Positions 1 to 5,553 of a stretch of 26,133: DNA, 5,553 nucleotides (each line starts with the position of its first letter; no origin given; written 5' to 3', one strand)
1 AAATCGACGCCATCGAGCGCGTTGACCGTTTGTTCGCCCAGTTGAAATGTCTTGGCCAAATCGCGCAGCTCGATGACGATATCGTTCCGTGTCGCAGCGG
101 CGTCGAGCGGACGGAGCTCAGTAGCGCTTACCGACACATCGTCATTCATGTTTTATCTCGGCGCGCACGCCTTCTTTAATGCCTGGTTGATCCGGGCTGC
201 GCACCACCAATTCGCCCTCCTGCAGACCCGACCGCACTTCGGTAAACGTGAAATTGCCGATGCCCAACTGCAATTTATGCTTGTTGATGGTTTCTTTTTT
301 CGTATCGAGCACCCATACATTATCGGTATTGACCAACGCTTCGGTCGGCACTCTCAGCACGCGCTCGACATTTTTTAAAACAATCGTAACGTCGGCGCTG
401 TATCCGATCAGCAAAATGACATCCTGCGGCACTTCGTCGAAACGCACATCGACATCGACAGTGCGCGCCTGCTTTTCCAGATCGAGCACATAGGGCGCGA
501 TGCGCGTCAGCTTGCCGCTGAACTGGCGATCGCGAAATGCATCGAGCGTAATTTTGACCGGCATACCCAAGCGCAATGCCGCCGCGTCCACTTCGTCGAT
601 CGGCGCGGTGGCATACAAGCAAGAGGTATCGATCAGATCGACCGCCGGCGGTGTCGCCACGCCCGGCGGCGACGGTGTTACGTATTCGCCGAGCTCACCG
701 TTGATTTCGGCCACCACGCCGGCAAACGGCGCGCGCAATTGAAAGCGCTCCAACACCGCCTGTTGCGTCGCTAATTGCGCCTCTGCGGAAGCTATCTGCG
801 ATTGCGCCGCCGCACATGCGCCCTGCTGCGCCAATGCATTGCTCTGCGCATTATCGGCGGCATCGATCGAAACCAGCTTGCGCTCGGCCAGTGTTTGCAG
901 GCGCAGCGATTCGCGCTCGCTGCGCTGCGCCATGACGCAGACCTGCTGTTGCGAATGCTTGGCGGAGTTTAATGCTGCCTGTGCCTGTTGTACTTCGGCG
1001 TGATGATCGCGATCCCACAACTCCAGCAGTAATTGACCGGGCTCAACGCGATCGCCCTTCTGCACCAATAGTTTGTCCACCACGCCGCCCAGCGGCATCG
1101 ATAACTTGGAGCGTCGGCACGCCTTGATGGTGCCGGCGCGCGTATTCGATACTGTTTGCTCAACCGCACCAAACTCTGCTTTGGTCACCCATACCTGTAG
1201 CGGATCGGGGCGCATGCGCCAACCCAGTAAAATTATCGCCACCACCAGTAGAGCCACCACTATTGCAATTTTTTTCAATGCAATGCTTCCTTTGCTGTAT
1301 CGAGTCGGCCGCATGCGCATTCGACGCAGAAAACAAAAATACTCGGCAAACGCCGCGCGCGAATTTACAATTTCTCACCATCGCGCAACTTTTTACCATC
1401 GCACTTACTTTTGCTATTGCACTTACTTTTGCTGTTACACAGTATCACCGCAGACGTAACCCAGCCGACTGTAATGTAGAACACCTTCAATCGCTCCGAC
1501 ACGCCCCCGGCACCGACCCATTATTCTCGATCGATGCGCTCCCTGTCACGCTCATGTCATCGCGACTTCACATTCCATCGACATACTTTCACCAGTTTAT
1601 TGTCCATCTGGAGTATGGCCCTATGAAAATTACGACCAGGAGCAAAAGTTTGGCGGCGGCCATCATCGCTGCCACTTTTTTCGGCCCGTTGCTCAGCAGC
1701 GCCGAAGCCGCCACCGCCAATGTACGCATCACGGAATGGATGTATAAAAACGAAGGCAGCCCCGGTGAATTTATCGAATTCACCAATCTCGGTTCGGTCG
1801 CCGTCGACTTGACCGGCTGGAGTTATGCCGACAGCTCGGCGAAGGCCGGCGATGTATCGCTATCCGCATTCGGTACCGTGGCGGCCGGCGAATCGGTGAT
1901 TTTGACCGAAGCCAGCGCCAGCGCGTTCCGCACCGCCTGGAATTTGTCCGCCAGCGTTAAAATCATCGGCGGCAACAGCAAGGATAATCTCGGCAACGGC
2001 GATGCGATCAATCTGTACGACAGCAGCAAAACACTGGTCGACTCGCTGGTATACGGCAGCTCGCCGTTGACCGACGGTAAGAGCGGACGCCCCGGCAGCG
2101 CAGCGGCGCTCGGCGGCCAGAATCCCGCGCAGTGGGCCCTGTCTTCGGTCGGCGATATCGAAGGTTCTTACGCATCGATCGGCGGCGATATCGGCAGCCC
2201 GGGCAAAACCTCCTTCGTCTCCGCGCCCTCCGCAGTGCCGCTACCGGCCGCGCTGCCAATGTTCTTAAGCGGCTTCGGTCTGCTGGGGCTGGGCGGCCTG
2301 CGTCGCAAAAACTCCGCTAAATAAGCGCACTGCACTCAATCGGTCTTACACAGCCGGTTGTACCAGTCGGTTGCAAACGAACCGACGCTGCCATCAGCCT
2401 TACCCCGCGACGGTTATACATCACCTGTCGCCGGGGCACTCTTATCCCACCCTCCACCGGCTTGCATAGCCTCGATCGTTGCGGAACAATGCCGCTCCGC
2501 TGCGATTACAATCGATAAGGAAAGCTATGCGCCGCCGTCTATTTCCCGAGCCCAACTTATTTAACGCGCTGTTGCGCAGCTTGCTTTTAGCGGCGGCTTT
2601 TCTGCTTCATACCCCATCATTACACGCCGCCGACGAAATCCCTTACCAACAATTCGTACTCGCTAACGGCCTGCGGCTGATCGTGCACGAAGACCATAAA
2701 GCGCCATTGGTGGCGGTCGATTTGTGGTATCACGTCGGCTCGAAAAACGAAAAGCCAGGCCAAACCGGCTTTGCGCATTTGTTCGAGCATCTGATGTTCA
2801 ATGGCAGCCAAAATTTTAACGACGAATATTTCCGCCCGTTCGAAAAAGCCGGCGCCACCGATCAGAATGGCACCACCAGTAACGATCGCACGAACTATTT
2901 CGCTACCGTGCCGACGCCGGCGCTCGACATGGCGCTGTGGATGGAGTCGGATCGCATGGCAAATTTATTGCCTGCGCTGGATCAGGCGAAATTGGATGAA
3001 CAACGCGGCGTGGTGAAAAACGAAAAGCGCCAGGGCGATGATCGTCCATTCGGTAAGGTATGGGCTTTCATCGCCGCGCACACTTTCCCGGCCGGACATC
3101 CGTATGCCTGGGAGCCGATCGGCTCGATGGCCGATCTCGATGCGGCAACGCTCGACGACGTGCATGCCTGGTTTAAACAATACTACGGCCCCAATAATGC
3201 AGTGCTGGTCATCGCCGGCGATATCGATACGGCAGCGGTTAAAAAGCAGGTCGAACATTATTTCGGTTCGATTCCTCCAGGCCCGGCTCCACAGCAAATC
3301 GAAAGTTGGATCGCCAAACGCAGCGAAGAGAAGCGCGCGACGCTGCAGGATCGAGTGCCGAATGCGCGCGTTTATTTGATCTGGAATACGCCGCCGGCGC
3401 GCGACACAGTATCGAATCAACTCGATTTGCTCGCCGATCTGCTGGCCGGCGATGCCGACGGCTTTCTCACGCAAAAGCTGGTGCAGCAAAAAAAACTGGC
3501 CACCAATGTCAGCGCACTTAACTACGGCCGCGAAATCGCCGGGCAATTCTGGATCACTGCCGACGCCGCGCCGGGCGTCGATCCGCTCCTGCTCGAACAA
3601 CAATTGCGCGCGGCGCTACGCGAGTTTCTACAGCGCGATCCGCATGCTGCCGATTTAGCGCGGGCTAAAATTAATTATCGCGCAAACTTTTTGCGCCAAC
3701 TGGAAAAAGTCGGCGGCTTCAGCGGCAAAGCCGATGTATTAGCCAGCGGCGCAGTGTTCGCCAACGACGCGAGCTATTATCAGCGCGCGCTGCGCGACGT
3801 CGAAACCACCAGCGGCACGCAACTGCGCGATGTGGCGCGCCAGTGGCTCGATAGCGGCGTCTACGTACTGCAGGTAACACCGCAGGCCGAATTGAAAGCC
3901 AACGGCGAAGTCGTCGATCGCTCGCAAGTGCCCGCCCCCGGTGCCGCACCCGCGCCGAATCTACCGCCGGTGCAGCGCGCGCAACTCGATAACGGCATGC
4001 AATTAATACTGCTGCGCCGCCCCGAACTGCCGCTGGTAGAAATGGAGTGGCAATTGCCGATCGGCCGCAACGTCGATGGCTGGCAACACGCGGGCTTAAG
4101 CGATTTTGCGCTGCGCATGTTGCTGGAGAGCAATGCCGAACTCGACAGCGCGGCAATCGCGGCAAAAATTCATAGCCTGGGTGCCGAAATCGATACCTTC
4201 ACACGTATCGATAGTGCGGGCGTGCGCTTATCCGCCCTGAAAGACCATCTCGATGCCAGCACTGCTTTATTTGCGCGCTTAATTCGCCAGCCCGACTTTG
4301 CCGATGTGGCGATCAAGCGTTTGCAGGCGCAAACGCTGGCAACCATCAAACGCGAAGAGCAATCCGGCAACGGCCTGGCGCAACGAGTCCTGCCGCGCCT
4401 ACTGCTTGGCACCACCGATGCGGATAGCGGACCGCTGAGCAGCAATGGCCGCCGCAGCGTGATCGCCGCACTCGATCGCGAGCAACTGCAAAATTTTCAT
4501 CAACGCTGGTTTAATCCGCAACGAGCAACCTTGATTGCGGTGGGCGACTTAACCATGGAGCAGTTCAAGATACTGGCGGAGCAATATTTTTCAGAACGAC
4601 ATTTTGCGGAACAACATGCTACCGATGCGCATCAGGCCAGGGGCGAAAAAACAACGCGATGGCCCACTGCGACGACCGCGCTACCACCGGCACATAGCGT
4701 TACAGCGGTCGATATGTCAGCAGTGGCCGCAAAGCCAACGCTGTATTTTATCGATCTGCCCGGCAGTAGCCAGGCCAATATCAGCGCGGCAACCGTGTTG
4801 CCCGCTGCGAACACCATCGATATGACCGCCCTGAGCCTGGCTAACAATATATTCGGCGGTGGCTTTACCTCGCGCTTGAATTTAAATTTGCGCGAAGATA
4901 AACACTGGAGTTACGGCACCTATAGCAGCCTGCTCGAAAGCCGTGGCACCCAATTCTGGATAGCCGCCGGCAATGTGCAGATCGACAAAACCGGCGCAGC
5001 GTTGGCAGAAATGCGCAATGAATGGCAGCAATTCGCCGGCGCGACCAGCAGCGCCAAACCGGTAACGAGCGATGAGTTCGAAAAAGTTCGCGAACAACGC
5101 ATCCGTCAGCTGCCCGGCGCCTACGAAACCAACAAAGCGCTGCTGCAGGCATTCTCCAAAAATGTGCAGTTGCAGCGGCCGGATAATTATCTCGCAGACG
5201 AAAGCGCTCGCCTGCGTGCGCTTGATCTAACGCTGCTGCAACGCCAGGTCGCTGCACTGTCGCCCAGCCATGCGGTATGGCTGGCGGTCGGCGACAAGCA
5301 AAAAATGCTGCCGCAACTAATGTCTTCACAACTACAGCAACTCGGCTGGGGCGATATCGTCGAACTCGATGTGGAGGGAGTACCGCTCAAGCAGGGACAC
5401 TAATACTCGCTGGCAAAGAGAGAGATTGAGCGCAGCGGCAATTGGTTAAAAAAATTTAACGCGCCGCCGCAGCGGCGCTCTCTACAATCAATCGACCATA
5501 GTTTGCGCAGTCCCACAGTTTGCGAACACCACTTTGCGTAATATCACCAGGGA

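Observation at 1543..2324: Unexpected Pho regulon member: stand-alone lamin-tail-domain protein with an exosortase (VPLPA-CTERM) anchor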

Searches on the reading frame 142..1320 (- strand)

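Call 7: search_protein_families(library=pfam, proteins=[window:142-1320:-])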
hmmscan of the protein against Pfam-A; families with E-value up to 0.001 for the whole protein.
window:142-1320:- (392 aa): 5 families
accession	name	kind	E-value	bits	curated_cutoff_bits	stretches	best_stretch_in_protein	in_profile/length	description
PF16576.10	HlyD_D23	-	3.9e-19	69.2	30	1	71-296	20-203/214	Barrel-sandwich domain of CusB or HlyD membrane-fusion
PF13437.12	HlyD_3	-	3.5e-16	60.3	22.2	1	195-297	2-96/106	HlyD family secretion protein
PF13533.13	Biotin_lipoyl_2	-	1.7e-07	31.3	29.8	1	72-101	2-31/32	Biotin-lipoyl like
PF00529.27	CusB_dom_1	-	0.0004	21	26.5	0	103-314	12-88/89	Cation efflux system protein CusB domain 1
PF00364.28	Biotin_lipoyl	-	0.00046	20.4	22.1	0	74-101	46-73/73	Biotin-requiring enzyme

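Call 8: search_protein_families(library=ncbifam, proteins=[window:142-1320:-], max_evalue=0.01)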
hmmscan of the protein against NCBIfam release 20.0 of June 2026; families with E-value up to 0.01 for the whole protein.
window:142-1320:- (392 aa): 24 families
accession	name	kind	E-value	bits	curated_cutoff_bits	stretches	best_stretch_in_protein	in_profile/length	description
TIGR01730.1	RND_mfp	subfamily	3.6e-47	160.9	94.9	1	52-374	8-307/322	efflux RND transporter periplasmic adaptor subunit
NF008606.0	PRK11578.1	equivalog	8.3e-31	107.4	342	1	15-380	7-368/371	macrolide transporter subunit MacA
TIGR00999.1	8a0102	subfamily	1.3e-20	73.6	319.3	1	89-373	1-263/271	CzcB/NccB family metal efflux transporter periplasmic adaptor subunit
NF007785.0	PRK10476.1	equivalog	4.1e-18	65.3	376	2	149-282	165-292/347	multidrug transporter subunit MdtN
TIGR00998.1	8a0101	subfamily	1.6e-17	63.5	390.8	2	112-275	157-282/334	EmrA/EmrK family multidrug efflux transporter periplasmic adaptor subunit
TIGR02971.1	heterocyst_DevB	subfamily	1.1e-16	61.1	129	2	153-295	163-301/327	ABC exporter membrane fusion protein, DevB family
NF008589.1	PRK11556.1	equivalog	3.4e-16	59.2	391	1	60-374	74-373/392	MdtA/MuxA family multidrug efflux RND transporter periplasmic adaptor subunit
TIGR01843.1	type_I_hlyD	subfamily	4.6e-13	48.9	208.65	2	78-140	51-113/422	HlyD family type I secretion periplasmic adaptor subunit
NF007850.1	PRK10559.1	equivalog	2.4e-11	43.3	400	1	77-259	47-208/303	p-hydroxybenzoic acid efflux pump subunit AaeA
NF002939.0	PRK03598.1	equivalog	2.5e-11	43.3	393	2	166-278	178-284/332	secretion protein HlyD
NF000272.2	OqxA_adapt_sub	exception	6.4e-09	35.2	835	1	60-184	57-174/391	multidrug efflux RND transporter periplasmic adaptor subunit OqxA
NF011715.0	PRK15136.1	equivalog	1.1e-08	34.1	563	1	171-272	194-290/390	multidrug efflux MFS transporter periplasmic adaptor subunit EmrA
NF045904.1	RND-peri-MexE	equivalog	1.3e-08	34.1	714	1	62-211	55-190/390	multidrug efflux RND transporter periplasmic adaptor subunit MexE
NF038010.1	ABC_adapt_DarC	equivalog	7.3e-07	28.2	450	1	303-378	326-406/417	darobactin export ABC transporter periplasmic adaptor subunit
NF045680.1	DiMtlExpIhpB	equivalog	1.8e-06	27.2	450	1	189-371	134-305/326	divalent metal ion exporter adaptor subunit IhpB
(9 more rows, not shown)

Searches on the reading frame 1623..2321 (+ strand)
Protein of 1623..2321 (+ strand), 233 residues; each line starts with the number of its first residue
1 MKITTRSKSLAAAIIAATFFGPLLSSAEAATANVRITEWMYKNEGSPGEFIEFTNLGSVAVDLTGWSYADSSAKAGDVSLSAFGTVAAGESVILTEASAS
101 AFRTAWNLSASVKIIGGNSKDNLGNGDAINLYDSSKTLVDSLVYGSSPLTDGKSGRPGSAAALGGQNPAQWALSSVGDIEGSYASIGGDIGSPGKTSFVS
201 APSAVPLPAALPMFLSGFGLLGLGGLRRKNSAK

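Call 7: search_protein_families(library=pfam, proteins=[window:1623-2321:+])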
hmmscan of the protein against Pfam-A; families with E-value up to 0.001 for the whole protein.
window:1623-2321:+ (233 aa): 2 families
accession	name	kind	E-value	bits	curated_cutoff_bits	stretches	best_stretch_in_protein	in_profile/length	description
PF00932.25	LTD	-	2.8e-19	69.9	34.3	1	28-145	2-108/109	Lamin Tail Domain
PF07589.16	PEP-CTERM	-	0.00096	19.6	20.7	1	204-228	1-24/24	PEP-CTERM motif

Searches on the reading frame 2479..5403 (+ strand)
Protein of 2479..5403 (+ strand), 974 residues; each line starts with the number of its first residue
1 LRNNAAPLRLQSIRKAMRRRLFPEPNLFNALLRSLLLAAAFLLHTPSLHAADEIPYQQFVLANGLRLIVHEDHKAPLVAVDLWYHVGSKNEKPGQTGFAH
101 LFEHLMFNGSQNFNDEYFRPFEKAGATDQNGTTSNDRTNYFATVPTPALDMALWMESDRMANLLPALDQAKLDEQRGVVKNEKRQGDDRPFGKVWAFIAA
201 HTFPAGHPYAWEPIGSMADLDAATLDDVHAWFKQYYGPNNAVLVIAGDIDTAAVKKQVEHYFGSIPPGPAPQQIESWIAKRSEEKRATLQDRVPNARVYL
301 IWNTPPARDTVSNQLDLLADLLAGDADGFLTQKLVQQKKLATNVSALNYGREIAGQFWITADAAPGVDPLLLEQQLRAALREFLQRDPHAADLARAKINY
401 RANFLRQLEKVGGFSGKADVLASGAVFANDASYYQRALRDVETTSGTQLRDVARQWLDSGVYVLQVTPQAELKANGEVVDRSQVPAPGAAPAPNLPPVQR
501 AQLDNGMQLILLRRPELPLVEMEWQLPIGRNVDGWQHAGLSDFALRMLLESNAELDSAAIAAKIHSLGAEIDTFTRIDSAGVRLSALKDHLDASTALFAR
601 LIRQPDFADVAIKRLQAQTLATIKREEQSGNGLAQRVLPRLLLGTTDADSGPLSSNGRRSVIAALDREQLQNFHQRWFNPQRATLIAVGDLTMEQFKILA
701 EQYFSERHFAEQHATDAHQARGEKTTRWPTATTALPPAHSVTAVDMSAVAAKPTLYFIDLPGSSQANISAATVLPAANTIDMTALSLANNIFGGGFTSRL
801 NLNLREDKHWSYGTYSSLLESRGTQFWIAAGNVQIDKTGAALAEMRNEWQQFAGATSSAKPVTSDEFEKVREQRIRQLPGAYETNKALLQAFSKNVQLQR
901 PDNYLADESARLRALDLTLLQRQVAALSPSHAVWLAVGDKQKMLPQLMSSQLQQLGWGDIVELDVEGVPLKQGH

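Call 7: search_protein_families(library=pfam, proteins=[window:2479-5403:+])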
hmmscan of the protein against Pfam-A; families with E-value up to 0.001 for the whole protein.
window:2479-5403:+ (974 aa): 2 families
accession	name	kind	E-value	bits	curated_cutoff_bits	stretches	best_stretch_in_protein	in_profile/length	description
PF05193.26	Peptidase_M16_C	-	1.2e-56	191.9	23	2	223-399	2-180/181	Peptidase M16 inactive domain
PF00675.25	Peptidase_M16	-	1.1e-27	97.2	22.3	2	68-190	3-123/149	Insulinase (Peptidase family M16)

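Call 8: search_protein_families(library=ncbifam, proteins=[window:2479-5403:+], max_evalue=0.01)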
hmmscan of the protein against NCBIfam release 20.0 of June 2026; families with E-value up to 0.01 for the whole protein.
window:2479-5403:+ (974 aa): 4 families
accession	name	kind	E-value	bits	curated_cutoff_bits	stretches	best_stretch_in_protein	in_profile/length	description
NF047422.1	YfmF_fam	equivalog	1.4e-17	63.8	285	3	205-306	156-257/412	EF-P 5-aminopentanol modification-associated protein YfmF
NF047421.1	YfmH_fam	equivalog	1.2e-16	61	250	1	87-410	51-370/425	EF-P 5-aminopentanol modification-associated protein YfmH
NF011681.0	PRK15101.1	equivalog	1.4e-16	59.7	765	1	51-266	39-256/961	pitrilysin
TIGR02110.1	PQQ_syn_pqqF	equivalog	1.2e-13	50.8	320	1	58-346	2-287/697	pyrroloquinoline quinone biosynthesis protein PqqF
